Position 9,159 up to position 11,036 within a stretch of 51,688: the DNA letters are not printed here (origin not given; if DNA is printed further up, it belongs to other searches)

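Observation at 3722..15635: G+C-richer ~11.8-kb block combining TelA/XpaC, an ABC importer, OmpA-fused binding proteins, vWA and an ARC-type unfoldase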

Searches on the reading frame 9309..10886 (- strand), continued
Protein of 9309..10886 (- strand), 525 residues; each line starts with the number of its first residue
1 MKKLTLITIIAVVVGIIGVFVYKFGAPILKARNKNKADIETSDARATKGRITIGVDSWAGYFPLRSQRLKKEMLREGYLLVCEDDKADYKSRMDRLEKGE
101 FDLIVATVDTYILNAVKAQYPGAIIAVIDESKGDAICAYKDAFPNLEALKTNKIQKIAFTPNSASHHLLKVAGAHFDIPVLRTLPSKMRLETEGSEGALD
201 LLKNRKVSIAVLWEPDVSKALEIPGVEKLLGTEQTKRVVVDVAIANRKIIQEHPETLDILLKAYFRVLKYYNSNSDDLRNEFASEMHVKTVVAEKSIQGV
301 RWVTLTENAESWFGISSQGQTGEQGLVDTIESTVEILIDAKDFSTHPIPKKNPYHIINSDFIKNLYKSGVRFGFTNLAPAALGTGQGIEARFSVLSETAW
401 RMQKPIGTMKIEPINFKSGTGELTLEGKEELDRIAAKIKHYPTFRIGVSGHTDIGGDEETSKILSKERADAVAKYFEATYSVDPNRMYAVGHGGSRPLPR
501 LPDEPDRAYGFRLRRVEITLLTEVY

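Call 26: find_encoding_contigs(protein=P0157, flank=10000, max_places=2)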
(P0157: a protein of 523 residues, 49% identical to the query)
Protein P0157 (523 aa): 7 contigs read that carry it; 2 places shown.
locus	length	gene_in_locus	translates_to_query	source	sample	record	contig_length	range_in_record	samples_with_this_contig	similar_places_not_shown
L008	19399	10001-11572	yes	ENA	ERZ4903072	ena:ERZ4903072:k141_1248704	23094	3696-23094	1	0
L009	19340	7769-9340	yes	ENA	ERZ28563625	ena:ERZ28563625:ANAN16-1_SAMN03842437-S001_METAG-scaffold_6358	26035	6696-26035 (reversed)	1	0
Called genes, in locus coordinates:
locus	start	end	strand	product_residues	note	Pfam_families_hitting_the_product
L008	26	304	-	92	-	-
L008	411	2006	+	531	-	PF01676:Metalloenzyme, PF06415:iPGM_N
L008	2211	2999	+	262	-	PF01978:TrmB, PF01047:MarR (weak)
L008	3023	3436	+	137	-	-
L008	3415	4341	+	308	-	PF03976:PPK2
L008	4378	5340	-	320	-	PF10014:2OG-Fe_Oxy_2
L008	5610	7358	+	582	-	PF00691:OmpA (weak)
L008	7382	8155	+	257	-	PF00092:VWA, PF13519:VWA_2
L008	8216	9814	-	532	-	PF00004:AAA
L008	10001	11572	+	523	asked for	PF00691:OmpA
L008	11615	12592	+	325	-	-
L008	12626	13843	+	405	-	PF05816:TelA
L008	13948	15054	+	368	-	PF09084:NMT1 (weak)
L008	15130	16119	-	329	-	-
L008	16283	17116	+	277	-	PF00528:BPD_transp_1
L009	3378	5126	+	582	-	PF00691:OmpA (weak)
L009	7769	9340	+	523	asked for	PF00691:OmpA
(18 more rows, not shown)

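Call 28: find_related_loci(query=A1, collection=genome_contigs, flank=10000)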
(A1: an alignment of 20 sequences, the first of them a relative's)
Query A1 (525 aa) in genome_contigs; peptide patterns used: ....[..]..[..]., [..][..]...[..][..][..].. (x = any residue, [..] = any of these).
211 stretches matched a pattern; 208 encode a relative of the query (tblastn E <= 1e-3); the best 80 are kept; 80 distinct loci.
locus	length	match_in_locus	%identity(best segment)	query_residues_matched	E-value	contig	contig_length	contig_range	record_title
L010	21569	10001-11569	51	1-525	4e-175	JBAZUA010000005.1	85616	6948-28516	MAG: Candidatus Paceibacterota bacterium isolate SO_2017_GW1_216 NODE_1713_length_85616_cov_1.900022_OW334_2017, whole g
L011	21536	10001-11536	48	18-525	1e-166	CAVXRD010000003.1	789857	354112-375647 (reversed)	MAG: uncultured Verrucomicrobiae bacterium isolate MFD09671.bin.1.3 genome assembly, contig: contig_57481, whole genome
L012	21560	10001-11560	47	5-525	2e-166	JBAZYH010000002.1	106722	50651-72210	MAG: Candidatus Paceibacterota bacterium isolate SO_2017_GW1_76 NODE_1268_length_106722_cov_1.963929_OW334_2017, whole g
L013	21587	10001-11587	46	1-525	1e-162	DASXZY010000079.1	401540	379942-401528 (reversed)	MAG TPA_asm: Verrucomicrobiia bacterium isolate SMAG_U4865 k141_2758730, whole genome shotgun sequence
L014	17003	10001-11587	46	1-525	1e-161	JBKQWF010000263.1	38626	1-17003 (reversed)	MAG: Limisphaerales bacterium isolate SEr3G3H3I__bin_261 SEr3G3H3I_000000399441, whole genome shotgun sequence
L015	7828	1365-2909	48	7-523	2e-161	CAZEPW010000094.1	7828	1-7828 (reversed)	MAG TPA_asm: uncultured Thioalkalispiraceae bacterium isolate SRP128015_co3_248 genome assembly, contig: NODE_11750_leng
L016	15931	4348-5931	45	1-525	1e-160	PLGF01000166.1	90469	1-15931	MAG: Verrucomicrobiales bacterium isolate bog_1405 73.20110800_S3D.48_contig_1157, whole genome shotgun sequence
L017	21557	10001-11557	49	1-525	1e-160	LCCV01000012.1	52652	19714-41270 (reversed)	MAG: Parcubacteria group bacterium GW2011_GWA2_42_14 UV01_C0012, whole genome shotgun sequence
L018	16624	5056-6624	46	1-523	3e-158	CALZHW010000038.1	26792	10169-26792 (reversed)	MAG: uncultured Ectothiorhodospiraceae bacterium isolate FCS_M_Gamma_062.3 genome assembly, contig: NODE_111_length_2679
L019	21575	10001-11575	47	1-523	1e-156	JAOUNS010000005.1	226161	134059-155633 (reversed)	MAG: Gammaproteobacteria bacterium isolate 8_1_May_SF_Bin12 8_1_May_SF_Bin12_scaffold_3_c1, whole genome shotgun sequenc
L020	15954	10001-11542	47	7-525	2e-156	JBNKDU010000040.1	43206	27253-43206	MAG: Desulfobacteraceae bacterium isolate F1.bin.3.orig k141_491861, whole genome shotgun sequence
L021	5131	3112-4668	47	1-525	7e-159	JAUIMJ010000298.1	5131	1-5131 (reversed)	MAG: bacterium isolate Co_bin.93 NODE_93311_length_5131_cov_0.806555, whole genome shotgun sequence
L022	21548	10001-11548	47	7-525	2e-155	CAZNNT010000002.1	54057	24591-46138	MAG TPA_asm: uncultured Candidatus Saccharibacteria bacterium isolate SRP090828_co3_7 genome assembly, contig: NODE_55_l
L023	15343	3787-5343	48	8-525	4e-155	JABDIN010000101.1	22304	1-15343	MAG: Desulfobacteraceae bacterium isolate DS_bin_10 k127_194354, whole genome shotgun sequence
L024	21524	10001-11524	47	4-523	2e-154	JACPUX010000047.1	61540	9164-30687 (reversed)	MAG: Betaproteobacteria bacterium isolate NC_groundwater_769_Ag_S2p5_64_14 JBCH_GD18_4_SO25_S179_scaffold_541841, whole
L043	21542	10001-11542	47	1-524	2e-148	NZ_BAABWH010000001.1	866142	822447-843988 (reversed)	Thalassolituus maritimus strain 5NW40-0001 sequence01, whole genome shotgun sequence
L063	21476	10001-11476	46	35-525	2e-145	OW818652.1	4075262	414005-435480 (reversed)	Candidatus Electrothrix laxa isolate HOU-scMAG genome assembly, chromosome: 1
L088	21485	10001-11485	46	27-523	9e-142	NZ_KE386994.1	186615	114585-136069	Desulfogranum japonicum DSM 18378 G493DRAFT_scaffold00008.8, whole genome shotgun sequence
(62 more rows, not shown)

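Call 33: search_protein_families(library=padloc, proteins=[window:9309-10886:-], max_evalue=0.01)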
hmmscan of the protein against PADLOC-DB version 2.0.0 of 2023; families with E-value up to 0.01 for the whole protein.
window:9309-10886:- (525 aa): 1 family
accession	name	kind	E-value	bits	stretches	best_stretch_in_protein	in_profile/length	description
PDLC00609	ZorB1|ZorB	-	0.0073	13.8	0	445-478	135-168/232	MotB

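Call 35: search_solved_structures(query=window:9309-10886:-, max_evalue=0.1)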
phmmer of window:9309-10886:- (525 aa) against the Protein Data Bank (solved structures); distinct sequences matched with E-value up to 0.1: 42.
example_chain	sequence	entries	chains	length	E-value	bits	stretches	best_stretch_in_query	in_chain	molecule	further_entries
5wtp_A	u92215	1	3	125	8.3e-10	41.4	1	412-521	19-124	OmpA family protein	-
7f4v_aB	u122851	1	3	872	2e-09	40.1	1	379-524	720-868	Photosystem I P700 chlorophyll a apoprotein A2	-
5wtl_A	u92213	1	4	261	5.7e-09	38.6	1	412-521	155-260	OmpA family protein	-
5u1h_A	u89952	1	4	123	6.6e-08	35.1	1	429-512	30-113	Outer membrane porin F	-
7rjj_A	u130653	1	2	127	1.1e-07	34.3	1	433-524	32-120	OmpA family protein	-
2k1s_A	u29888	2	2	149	1.5e-07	34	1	414-520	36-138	Inner membrane lipoprotein yiaD | Probable lipoprotein YiaD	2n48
2lbt_A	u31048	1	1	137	2.2e-06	30.1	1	402-518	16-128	Uncharacterized protein Rv0899/MT0922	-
2kgw_A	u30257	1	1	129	2.7e-06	29.8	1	402-518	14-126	Outer membrane protein A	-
2lca_A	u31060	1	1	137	2.9e-06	29.7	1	402-518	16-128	Uncharacterized protein Rv0899/MT0922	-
3td3_A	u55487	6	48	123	3.9e-06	29.2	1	418-510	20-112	Outer membrane protein omp38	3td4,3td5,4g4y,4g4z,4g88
5m38_A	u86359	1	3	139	8.5e-06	28.1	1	436-522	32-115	OmpA family protein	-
2l26_A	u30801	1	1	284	1.3e-05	27.6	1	402-519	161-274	Uncharacterized protein Rv0899/MT0922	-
7bba_A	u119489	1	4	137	1.5e-05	27.3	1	435-521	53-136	Putative type VI secretion protein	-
4g4v_A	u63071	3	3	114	5.2e-05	25.5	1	414-518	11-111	Peptidoglycan-associated lipoprotein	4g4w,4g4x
9uu2_A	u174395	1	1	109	8.7e-05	24.8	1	414-494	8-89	Major outer membrane protein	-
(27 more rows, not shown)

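Call 49: search_protein_families(library=pfam, proteins=[L088:5697-7196:-, L063:6185-7210:+, L043:5087-5689:-, L012:19400-20500:+], max_evalue=0.001)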
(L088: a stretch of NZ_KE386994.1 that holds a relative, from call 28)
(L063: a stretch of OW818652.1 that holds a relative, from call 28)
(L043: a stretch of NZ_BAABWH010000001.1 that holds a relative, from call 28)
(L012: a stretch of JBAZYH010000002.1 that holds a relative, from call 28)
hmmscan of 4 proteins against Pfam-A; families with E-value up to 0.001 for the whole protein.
L088:5697-7196:- (499 aa): 2 families
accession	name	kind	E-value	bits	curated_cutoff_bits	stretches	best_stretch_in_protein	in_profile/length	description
PF00004.35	AAA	-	1.5e-29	103.5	21.2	1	271-401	1-130/131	ATPase family associated with various cellular activities (AAA)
PF17862.7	AAA_lid_3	-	6.5e-08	32.4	27.2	1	426-461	2-37/45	AAA+ lid domain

L063:6185-7210:+ (341 aa): 0 families

L043:5087-5689:- (200 aa): 0 families

L012:19400-20500:+ (367 aa): 10 families
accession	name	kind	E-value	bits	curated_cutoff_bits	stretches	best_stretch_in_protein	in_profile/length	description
PF00004.35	AAA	-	9.2e-45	152.7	21.2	1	127-259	1-130/131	ATPase family associated with various cellular activities (AAA)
PF17862.7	AAA_lid_3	-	8.6e-14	51.2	27.2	1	282-321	1-40/45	AAA+ lid domain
PF20720.3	nSTAND3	-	5.5e-06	26.6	27.2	1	127-274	20-153/155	Novel STAND NTPase 3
PF01434.24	Peptidase_M41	-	2.3e-05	24.8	29.9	1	341-365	2-26/191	Peptidase family M41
PF05496.18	RuvB_N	-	2.7e-05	24.4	27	1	90-195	6-96/159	Holliday junction DNA helicase RuvB P-loop domain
PF13191.12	AAA_16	-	0.00014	22.9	32.6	1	124-185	24-95/167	AAA ATPase domain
PF06068.19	TIP49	-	0.00017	21.3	23.8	1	93-161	26-89/347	TIP49 P-loop domain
PF07728.20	AAA_5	-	0.00019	21.9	22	0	127-247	2-136/139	AAA domain (dynein-related subfamily)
PF23902.1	AAA_lid_PRS2_C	-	0.0002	21.9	34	1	264-332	2-71/73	PRS2 AAA+ lid C-terminal domain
PF13401.12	AAA_22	-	0.00077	20.2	27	0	127-148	8-29/130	AAA domain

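Call 50: search_protein_families(library=ncbifam, proteins=[L088:5697-7196:-, L063:6185-7210:+, L005:7473-9188:+, L005:10001-11584:+, L005:11584-12402:+, L005:12426-13637:+, L005:13664-14698:+], max_evalue=0.001)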
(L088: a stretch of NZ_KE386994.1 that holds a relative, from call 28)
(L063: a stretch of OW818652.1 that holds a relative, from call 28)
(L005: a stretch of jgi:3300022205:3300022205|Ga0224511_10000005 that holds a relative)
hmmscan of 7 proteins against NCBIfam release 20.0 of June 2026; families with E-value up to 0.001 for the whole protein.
L088:5697-7196:- (499 aa): 10 families
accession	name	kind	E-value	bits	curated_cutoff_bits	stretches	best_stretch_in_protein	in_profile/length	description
NF003069.1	PRK03992.1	subfamily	2.1e-31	109.4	500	1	238-460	132-358/379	proteasome-activating nucleotidase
TIGR01242.2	TIGR01242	subfamily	3.1e-31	108.6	500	1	259-466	139-348/362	proteasome-activating nucleotidase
TIGR01243.1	CDC48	subfamily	1.5e-30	106.2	802.65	1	238-452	454-670/733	CDC48 family AAA ATPase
TIGR01241.2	FtsH_fam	equivalog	1.3e-26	93.5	600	1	259-465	186-394/598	ATP-dependent zinc metalloprotease FtsH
NF047747.1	PrtsmActNtasePan2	equivalog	1.9e-24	86.7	700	1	255-465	172-384/397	proteasome-activating nucleotidase Pan2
NF047748.1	PrtsmActNtasePan1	equivalog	3.3e-22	79.1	750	1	259-449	173-364/405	proteasome-activating nucleotidase Pan1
NF042959.1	IteA_antiphage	equivalog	5.9e-22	78.3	510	1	258-460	115-310/367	anti-phage ATPase IteA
NF008004.0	PRK10733.1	equivalog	6.1e-21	74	1008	1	263-459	180-378/644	ATP-dependent zinc metalloprotease FtsH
NF041006.2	cell_div_CdvC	equivalog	1.9e-20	73.1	650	1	239-450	105-318/370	cell division protein CdvC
TIGR03689.1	pup_AAA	equivalog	8.5e-17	61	504.75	1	252-455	198-414/512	proteasome ATPase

L063:6185-7210:+ (341 aa): 1 family
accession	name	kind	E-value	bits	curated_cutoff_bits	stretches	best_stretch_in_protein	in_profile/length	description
TIGR01210.1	TIGR01210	equivalog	3.4e-33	115.2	212.15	1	47-340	15-292/313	archaeosine biosynthesis radical SAM protein RaSEA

L005:7473-9188:+ (572 aa): 3 families
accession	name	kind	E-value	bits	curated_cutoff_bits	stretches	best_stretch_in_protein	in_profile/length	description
TIGR01728.1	SsuA_fam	subfamily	2.6e-13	49.9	163.5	1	131-291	73-218/290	aliphatic sulfonate ABC transporter substrate-binding protein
NF008553.0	PRK11480.1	equivalog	5.6e-08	32.3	490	1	130-289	90-235/320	taurine ABC transporter substrate-binding protein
TIGR01729.1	taurine_ABC_bnd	equivalog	1.1e-06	28.4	304.25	1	130-293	66-217/300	taurine ABC transporter substrate-binding protein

L005:10001-11584:+ (527 aa): 34 families (the best 25 are shown)
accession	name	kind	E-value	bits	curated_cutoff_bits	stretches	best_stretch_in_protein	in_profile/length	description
NF053611.1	YiaD_Gzip_OmpA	equivalog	4.8e-21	75.4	175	1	415-514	103-201/206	YiaD family glycine zipper/OmpA-like lipoprotein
NF053613.1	OMP_toxin_LptF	equivalog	5e-15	55.9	400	1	387-515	113-241/256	lipotoxin F family OmpA-related lipoprotein LptF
NF053612.1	anchor_PA1041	equivalog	1.1e-14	55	250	1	414-515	131-231/236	PA1041 family peptidoglycan-binding anchor lipoprotein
NF052230.1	T9SS_PorE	exception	1.1e-13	50.4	600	1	413-501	514-601/648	PorE family type IX secretion system protein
NF045788.1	Omp38Acinit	equivalog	2.8e-13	49.7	500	1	407-514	235-341/354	outer membrane protein Omp38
NF053585.1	OMP_LP_YfiB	equivalog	1.2e-12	48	128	1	415-515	57-156/163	outer membrane lipoprotein YfiB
TIGR02802.1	Pal_lipo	equivalog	1.8e-12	47.2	125.35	1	416-514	2-99/104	peptidoglycan-associated lipoprotein Pal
TIGR03789.1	pdsO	hypoth_equivalog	3.1e-12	46.7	152.2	1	382-511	109-235/243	sortase-associated OmpA-like protein PdsO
TIGR01728.1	SsuA_fam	subfamily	4.9e-11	42.4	163.5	1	186-299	133-247/290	aliphatic sulfonate ABC transporter substrate-binding protein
NF006541.1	PRK09038.1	equivalog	2e-10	40.8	283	1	415-515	142-244/253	flagellar motor protein MotD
NF045787.1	OmpABordt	equivalog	8.9e-10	38.6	200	1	418-520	89-189/194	outer membrane protein OmpA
TIGR03350.1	type_VI_ompA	equivalog_domain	1.3e-09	38.1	139.8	1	417-514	33-132/137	type VI secretion system protein TssL, long form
NF007804.1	PRK10510.1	equivalog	3e-09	36.6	307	1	416-515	114-212/219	OmpA family lipoprotein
NF005382.1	PRK06925.1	equivalog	8.8e-09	35.9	264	1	416-514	117-218/225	flagellar motor protein MotS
NF005236.0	PRK06742.1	equivalog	2.2e-08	33.8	312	1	414-503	115-207/225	flagellar motor protein MotS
TIGR03427.1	ABC_peri_uca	equivalog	2.8e-06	26.8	333.9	1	83-274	43-224/328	putative urea ABC transporter substrate-binding protein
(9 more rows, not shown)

L005:11584-12402:+ (273 aa): 0 families

L005:12426-13637:+ (404 aa): 0 families

L005:13664-14698:+ (345 aa): 5 families
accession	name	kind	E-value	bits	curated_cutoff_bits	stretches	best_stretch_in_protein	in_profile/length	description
TIGR03427.1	ABC_peri_uca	equivalog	1.9e-148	494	333.9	1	22-345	2-328/328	putative urea ABC transporter substrate-binding protein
TIGR01728.1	SsuA_fam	subfamily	1.7e-22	80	163.5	1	34-302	11-274/290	aliphatic sulfonate ABC transporter substrate-binding protein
TIGR01729.1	taurine_ABC_bnd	equivalog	7e-10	38.8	304.25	1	88-286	59-267/300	taurine ABC transporter substrate-binding protein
NF008588.0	PRK11553.1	subfamily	2.4e-07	30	299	1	119-197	122-199/319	aliphatic sulfonate ABC transporter substrate-binding protein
NF008553.0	PRK11480.1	equivalog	0.00015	21.1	490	1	106-202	102-196/320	taurine ABC transporter substrate-binding protein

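Call 65: predict_structure(alignment_id=A1)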
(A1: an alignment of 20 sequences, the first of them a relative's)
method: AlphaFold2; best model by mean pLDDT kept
length: 525 residues; sequences in the alignment: 20
mean_pLDDT: 84.9   pTM: 0.81
mean pLDDT of the five models: 84.9, 83.6, 81.9, 80.4, 74.2
residues with pLDDT >= 90: 254; 70-90: 213; 50-70: 32; < 50: 26
segments of 3 or more residues with pLDDT < 50: 33-44, 375-386
pLDDT, mean of each block of 10 residues (from residue 1): 75 80 66 42 61 91 94 93 90 95 96 93 95 91 87 83 92 88 86 92 94 91 92 88 97 94 93 91 85 84 89 74 84 93 92 93 82 47 51 88 87 75 85 90 90 83 90 92 92 81 78 86 70
secondary structure, 60 per line:
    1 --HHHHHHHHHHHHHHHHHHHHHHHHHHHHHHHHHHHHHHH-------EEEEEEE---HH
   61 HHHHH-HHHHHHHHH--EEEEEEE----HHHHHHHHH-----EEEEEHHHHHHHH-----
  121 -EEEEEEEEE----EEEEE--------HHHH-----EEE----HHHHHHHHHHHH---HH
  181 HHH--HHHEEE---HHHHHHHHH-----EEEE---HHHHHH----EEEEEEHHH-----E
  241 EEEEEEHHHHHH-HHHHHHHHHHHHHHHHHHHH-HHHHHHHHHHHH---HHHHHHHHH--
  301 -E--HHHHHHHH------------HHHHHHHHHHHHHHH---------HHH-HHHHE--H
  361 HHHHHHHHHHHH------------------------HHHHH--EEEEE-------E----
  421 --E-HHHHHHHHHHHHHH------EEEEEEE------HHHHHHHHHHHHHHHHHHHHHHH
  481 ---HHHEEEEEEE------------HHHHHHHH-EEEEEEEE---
elements in order: H3-41 E49-55 H59-65 H67-75 E78-84 H89-97 E103-107 H108-115 E122-130 E135-139 H148-151 E157-159 H164-175 H179-183 E189-191 H195-203 E209-212 H216-221 E226-231 E240-246 H247-252 H254-273 H275-286 H290-298 H305-312 H325-339 H353-356 H360-372 H397-401 E404-408 H425-438 E445-451 H458-480 E487-493 H506-513 E515-522

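Call 69: fold_search(model_id=the predicted structure, library=pdb)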
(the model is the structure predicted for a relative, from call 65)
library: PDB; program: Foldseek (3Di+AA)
matches with E <= 10: 1694; with E <= 0.001: 1379
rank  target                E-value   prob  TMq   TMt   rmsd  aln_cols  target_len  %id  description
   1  6ssy_A                6.8e-14  1.00  0.47  0.80   3.6       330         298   15  Taurine ABC transporter substrate binding protein TauA from E. coli in complex with 2-Aminoethylphosphonic acid (released 2019-12-18)
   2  6ssy_B                9.0e-14  1.00  0.48  0.81   3.5       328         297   16  Taurine ABC transporter substrate binding protein TauA from E. coli in complex with 2-Aminoethylphosphonic acid (released 2019-12-18)
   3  6aeo_A                1.8e-12  1.00  0.23  0.23  27.8       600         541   14  TssL periplasmic domain (released 2019-06-12)
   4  6aeo_B                3.5e-12  1.00  0.24  0.23  27.7       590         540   14  TssL periplasmic domain (released 2019-06-12)
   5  2x7p                  5.5e-12  1.00  0.44  0.71   6.2       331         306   11  The Conserved Candida albicans CA3427 Gene Product Defines a New Family of Proteins Exhibiting the Generic Periplasmic B (released 2011-03-16)
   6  2x26_A                6.8e-12  1.00  0.42  0.68   4.4       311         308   16  Crystal structure of the periplasmic aliphatic sulphonate binding protein SsuA from Escherichia coli (released 2010-04-14)
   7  3ksx                  7.2e-12  1.00  0.43  0.75   4.1       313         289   14  The alkanesulfonate-binding protein SsuA from Xanthomonas axonopodis pv. citri bound to MOPS (released 2010-10-13)
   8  2x26_B                9.6e-12  1.00  0.44  0.75   4.8       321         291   15  Crystal structure of the periplasmic aliphatic sulphonate binding protein SsuA from Escherichia coli (released 2010-04-14)
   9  3un6                  1.7e-11  1.00  0.46  0.79   3.8       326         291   12  2.0 Angstrom Crystal Structure of Ligand Binding Component of ABC-type Import System from Staphylococcus aureus with Zin (released 2011-12-07)
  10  3ix1_A                3.1e-11  1.00  0.44  0.72   4.7       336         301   14  Periplasmic N-formyl-4-amino-5-aminomethyl-2-methylpyrimidine binding protein from Bacillus halodurans (released 2010-10-13)
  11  3ksj                  3.7e-11  1.00  0.43  0.75   4.1       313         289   13  The alkanesulfonate-binding protein SsuA from Xabthomonas axonopodis pv. citri bound to MES (released 2010-10-13)
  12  4esx_B                5.8e-11  1.00  0.44  0.70   4.6       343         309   10  Crystal structure of C. albicans Thi5 complexed with PLP (released 2012-09-19)
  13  4esx_A                6.9e-11  1.00  0.43  0.70   4.8       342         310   10  Crystal structure of C. albicans Thi5 complexed with PLP (released 2012-09-19)
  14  4esw_A                6.9e-11  1.00  0.43  0.63   7.8       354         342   10  Crystal structure of C. albicans Thi5 H66G mutant (released 2012-09-19)
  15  3uif                  1.3e-10  1.00  0.45  0.68   5.9       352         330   13  CRYSTAL STRUCTURE OF putative sulfonate ABC transporter, periplasmic sulfonate-binding protein SsuA from Methylobacillus (released 2011-11-23)
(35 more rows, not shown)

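Call 70: find_related_loci(query=window:9309-10886:-, collection=metagenome_contigs, flank=10000)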
Query window:9309-10886:- (525 aa) in metagenome_contigs; peptide patterns used: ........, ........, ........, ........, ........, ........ (x = any residue, [..] = any of these).
426 stretches matched a pattern, but none encodes a relative of the query by tblastn (E <= 1e-3).
